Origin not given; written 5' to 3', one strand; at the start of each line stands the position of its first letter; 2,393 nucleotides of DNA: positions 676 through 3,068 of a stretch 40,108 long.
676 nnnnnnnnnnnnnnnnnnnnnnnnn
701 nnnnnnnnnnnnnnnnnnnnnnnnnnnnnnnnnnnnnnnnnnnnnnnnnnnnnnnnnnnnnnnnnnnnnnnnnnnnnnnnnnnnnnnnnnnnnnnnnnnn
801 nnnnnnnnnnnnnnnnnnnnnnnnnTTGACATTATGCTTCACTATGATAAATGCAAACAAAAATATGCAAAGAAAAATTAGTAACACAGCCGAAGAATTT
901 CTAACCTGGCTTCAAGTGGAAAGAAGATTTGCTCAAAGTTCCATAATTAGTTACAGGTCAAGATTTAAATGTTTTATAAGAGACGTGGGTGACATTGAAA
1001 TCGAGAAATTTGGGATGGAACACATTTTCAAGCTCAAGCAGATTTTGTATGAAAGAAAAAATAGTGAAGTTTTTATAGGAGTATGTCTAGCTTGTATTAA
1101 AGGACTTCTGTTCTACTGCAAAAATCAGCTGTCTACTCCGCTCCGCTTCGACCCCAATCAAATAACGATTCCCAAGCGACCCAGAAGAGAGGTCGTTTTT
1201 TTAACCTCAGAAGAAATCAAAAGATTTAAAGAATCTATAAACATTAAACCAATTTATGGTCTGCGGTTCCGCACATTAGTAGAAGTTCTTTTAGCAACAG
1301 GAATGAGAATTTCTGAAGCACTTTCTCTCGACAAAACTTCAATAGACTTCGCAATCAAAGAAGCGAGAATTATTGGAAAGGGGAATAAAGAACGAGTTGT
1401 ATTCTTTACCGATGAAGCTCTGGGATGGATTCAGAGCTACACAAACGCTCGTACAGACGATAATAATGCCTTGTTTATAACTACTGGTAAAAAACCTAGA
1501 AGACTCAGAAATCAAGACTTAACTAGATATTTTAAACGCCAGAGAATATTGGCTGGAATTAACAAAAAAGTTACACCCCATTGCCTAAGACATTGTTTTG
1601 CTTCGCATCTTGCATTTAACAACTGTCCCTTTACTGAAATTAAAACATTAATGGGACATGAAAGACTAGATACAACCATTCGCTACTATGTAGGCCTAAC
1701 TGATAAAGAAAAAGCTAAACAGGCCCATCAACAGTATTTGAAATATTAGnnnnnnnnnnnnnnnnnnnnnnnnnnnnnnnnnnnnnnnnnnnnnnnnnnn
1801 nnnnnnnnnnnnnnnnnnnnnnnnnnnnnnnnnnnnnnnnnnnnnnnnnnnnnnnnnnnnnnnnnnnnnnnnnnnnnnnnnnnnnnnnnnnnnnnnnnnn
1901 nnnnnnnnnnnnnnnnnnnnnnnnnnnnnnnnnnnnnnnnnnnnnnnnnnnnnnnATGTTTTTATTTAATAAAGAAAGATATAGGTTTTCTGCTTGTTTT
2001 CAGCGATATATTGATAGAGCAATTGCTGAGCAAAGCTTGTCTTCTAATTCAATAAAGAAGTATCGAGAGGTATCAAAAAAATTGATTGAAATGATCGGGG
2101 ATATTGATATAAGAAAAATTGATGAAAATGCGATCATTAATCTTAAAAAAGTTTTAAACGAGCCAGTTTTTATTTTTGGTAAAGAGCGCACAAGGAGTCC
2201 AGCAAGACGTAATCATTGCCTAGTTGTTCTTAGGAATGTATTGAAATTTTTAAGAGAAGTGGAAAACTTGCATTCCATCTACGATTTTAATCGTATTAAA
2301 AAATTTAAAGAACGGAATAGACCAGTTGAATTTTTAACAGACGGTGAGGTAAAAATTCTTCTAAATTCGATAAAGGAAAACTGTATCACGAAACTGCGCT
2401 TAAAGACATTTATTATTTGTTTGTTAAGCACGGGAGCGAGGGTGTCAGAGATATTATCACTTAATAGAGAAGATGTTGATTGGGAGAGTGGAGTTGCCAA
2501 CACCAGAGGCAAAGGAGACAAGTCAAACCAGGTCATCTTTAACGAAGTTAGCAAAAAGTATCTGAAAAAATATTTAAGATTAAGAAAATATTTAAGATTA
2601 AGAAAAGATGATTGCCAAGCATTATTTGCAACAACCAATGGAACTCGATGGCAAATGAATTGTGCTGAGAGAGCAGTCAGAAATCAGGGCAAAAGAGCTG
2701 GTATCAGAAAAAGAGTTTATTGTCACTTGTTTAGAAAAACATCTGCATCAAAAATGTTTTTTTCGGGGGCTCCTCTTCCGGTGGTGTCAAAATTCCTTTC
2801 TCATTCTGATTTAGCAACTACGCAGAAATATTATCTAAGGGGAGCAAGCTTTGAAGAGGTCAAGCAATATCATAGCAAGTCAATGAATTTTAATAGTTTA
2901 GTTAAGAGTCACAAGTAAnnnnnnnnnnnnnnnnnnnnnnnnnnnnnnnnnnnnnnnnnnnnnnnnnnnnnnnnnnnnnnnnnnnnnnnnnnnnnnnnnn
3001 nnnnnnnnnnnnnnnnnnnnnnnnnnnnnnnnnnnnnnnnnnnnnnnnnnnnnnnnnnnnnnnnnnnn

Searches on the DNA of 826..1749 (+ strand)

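Call 45: search_rna_families(sources=[L052, L062, L047, L045], threshold=gathering)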
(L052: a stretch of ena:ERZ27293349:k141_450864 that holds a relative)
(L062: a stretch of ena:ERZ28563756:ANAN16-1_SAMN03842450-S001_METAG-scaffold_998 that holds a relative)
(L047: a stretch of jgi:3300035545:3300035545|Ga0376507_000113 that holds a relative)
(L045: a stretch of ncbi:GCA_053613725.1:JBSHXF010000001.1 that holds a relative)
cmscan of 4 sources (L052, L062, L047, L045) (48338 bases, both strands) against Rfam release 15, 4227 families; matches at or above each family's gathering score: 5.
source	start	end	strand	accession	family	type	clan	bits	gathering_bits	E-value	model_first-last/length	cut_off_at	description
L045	3886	5523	+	RF00177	SSU_rRNA_bacteria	Gene; rRNA;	CL00111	1418.4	50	0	1-1533/1533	no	Bacterial small subunit ribosomal RNA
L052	6351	8218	+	RF00177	SSU_rRNA_bacteria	Gene; rRNA;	CL00111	1383.9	50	0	1-1533/1533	no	Bacterial small subunit ribosomal RNA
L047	1711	3593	+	RF00177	SSU_rRNA_bacteria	Gene; rRNA;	CL00111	1260.4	50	0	1-1533/1533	no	Bacterial small subunit ribosomal RNA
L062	13881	14006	+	RF03000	LOOT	Gene; sRNA;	-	95.8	46.4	2.9e-17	1-121/121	no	LOOT RNA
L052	5681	5753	+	RF00005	tRNA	Gene; tRNA;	CL00001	68.2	29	7.4e-13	1-71/71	no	tRNA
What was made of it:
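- On Any Rfam 15 family: Trailers in L047, L052, L062 and L045 are also unmatched (call 45).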

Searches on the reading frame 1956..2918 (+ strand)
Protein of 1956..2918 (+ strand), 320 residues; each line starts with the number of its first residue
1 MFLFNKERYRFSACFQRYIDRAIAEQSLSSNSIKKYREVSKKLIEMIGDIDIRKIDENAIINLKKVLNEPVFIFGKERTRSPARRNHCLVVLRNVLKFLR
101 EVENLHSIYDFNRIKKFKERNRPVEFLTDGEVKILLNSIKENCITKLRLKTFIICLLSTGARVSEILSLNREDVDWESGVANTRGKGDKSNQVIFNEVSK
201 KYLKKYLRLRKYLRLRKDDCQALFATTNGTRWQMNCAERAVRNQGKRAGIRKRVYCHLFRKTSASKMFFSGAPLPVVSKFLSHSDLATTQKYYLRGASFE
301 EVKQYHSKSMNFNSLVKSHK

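Call 8: search_protein_families(library=pfam, proteins=[window:1956-2918:+])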
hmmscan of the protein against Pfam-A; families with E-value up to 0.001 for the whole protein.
window:1956-2918:+ (320 aa): 1 family
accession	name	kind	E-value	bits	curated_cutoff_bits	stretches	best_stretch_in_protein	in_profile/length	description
PF00589.27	Phage_integrase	-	1e-28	100.7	27.1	1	126-293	2-166/172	Phage integrase family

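Call 23: find_encoding_contigs(protein=window:1956-2918:+, flank=10000, max_places=6)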
Protein window:1956-2918:+ (320 aa): no gene with exactly this product is on record in the collection.
